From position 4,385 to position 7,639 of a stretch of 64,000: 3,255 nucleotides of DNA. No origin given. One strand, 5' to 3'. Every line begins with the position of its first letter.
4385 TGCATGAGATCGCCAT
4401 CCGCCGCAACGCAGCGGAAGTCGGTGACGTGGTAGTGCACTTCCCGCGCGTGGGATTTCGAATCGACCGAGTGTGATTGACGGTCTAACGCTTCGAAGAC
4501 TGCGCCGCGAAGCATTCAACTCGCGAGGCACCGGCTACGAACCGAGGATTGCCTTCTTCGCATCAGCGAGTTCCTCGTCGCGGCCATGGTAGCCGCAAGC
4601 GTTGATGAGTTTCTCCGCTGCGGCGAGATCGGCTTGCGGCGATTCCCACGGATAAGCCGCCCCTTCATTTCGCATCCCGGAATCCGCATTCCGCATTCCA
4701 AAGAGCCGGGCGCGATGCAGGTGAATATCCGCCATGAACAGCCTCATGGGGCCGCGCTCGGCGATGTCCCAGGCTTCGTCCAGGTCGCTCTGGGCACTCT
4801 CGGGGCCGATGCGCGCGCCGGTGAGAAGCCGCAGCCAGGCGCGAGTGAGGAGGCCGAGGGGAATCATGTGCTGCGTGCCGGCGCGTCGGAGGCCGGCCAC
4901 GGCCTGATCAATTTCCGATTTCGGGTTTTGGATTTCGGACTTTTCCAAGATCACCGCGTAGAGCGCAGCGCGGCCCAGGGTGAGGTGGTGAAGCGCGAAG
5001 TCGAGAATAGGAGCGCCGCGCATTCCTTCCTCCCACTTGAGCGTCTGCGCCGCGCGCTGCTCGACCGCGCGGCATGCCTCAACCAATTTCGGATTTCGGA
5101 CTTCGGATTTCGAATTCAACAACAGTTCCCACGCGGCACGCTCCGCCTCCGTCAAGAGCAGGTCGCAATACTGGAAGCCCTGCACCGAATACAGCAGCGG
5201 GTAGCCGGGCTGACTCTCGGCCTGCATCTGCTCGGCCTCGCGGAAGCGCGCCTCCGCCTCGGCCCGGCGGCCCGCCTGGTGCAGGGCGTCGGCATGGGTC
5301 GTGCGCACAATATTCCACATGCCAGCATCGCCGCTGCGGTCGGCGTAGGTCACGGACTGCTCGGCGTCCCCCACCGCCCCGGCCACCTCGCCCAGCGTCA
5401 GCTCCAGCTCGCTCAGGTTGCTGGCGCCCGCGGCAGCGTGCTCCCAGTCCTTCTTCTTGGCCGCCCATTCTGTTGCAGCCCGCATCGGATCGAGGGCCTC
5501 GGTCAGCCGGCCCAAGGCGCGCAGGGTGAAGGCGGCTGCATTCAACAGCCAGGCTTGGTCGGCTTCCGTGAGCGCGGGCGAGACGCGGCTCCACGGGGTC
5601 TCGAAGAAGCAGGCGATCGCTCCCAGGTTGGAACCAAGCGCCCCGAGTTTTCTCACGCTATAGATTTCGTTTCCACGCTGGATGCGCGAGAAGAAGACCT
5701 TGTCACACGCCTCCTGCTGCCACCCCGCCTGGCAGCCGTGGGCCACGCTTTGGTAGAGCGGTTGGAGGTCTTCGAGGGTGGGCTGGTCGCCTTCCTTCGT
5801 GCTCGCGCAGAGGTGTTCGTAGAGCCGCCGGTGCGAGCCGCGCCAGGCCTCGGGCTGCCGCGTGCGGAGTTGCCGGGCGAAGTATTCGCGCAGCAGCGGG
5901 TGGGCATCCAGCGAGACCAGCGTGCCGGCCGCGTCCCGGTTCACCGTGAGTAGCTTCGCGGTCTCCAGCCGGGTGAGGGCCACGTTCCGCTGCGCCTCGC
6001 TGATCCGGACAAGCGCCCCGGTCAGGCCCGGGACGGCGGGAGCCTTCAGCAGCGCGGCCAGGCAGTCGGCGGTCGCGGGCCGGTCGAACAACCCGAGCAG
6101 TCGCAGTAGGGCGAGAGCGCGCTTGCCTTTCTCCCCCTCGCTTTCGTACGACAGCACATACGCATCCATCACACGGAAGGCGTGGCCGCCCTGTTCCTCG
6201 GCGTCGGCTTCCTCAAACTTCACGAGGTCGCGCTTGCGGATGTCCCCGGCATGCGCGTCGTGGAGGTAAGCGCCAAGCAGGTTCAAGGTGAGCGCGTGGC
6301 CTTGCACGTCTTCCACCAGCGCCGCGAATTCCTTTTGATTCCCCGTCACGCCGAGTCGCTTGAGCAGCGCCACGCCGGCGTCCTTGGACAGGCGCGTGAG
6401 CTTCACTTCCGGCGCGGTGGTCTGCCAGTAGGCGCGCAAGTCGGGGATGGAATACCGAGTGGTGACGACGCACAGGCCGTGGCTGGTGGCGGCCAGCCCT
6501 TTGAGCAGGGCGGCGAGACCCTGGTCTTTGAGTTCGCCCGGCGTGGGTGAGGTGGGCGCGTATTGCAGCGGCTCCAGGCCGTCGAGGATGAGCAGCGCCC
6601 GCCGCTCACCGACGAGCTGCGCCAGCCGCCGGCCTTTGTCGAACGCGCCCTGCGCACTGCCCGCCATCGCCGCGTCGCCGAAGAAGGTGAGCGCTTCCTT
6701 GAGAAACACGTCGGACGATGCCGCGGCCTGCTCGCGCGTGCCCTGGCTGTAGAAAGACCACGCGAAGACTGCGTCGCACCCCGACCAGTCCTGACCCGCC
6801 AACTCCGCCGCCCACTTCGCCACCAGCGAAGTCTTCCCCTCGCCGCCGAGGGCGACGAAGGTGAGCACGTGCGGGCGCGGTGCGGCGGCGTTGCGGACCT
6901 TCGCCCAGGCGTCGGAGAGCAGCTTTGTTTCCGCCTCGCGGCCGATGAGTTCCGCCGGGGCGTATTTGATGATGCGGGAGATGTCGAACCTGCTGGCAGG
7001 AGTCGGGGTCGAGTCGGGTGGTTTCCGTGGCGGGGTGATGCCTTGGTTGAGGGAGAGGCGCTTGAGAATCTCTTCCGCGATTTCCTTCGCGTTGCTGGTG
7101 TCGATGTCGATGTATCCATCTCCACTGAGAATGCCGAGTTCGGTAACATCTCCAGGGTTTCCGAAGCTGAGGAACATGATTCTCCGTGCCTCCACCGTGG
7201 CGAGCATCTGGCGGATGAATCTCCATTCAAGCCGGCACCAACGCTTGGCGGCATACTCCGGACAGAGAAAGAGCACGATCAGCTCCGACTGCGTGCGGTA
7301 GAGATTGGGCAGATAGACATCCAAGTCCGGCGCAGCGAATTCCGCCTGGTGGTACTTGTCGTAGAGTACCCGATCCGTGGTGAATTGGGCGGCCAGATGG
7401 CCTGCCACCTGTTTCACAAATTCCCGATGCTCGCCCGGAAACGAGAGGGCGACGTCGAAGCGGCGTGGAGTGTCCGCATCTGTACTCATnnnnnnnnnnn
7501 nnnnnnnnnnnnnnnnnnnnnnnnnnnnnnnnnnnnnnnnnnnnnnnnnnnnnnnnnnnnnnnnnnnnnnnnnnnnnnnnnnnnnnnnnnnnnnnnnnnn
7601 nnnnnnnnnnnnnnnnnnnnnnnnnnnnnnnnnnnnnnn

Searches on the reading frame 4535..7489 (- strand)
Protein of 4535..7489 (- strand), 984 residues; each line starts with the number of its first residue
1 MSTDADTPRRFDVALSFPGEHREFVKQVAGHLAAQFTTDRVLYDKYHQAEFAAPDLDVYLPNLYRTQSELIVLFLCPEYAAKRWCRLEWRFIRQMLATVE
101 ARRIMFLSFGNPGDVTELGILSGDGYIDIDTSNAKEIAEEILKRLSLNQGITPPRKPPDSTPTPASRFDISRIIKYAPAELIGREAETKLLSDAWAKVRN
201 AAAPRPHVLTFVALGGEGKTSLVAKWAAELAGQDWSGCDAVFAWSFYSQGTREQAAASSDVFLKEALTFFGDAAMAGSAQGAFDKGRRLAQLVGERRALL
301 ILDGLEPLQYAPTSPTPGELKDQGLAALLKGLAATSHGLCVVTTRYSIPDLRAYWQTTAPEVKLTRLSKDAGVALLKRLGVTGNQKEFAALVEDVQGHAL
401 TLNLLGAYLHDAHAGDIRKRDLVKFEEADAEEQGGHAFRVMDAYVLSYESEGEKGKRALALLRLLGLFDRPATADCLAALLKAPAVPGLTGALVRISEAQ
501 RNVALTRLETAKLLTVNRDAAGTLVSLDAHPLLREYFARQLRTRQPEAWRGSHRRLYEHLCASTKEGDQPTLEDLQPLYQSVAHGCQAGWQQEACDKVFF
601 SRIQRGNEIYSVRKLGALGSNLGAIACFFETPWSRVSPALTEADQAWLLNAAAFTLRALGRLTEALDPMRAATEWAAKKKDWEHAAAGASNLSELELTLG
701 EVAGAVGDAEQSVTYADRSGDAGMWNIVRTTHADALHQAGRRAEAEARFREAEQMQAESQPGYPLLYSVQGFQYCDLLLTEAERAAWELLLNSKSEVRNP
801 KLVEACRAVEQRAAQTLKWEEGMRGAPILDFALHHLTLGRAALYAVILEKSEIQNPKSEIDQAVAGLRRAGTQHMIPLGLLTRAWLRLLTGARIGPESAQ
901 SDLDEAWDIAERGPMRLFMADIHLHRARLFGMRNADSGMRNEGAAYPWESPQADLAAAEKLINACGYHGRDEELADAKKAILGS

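Call 7: search_protein_families(library=pfam, proteins=[window:4535-7489:-], max_evalue=0.01)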
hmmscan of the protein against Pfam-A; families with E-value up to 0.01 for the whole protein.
window:4535-7489:- (984 aa): 3 families
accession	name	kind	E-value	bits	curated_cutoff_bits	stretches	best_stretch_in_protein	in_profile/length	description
PF13676.11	TIR_2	-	1.5e-07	32.4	28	1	13-135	1-114/122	TIR domain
PF05729.18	NACHT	-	0.00068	19.9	26.7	1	216-377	10-161/167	NACHT domain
PF13191.12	AAA_16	-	0.0012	19.8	32.6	1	180-333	1-156/167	AAA ATPase domain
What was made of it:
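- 4535..7489 (-): TIR-NACHT STAND gene (984 aa). It is part of the same variable island but lies outside the repeat bracket. Pfam finds TIR_2 and a weak NACHT match (call 7).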

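Call 68: search_protein_families(library=padloc, proteins=[window:4535-7489:-], max_evalue=0.001)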
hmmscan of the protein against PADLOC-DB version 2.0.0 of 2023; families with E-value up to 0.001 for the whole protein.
window:4535-7489:- (984 aa): 0 families
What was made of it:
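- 4535..7489 (-): There is no PADLOC hit (call 68).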

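Call 69: search_protein_families(library=ncbifam, proteins=[window:4535-7489:-], max_evalue=0.001)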
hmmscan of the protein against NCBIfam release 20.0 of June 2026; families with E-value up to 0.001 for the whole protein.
window:4535-7489:- (984 aa): 0 families
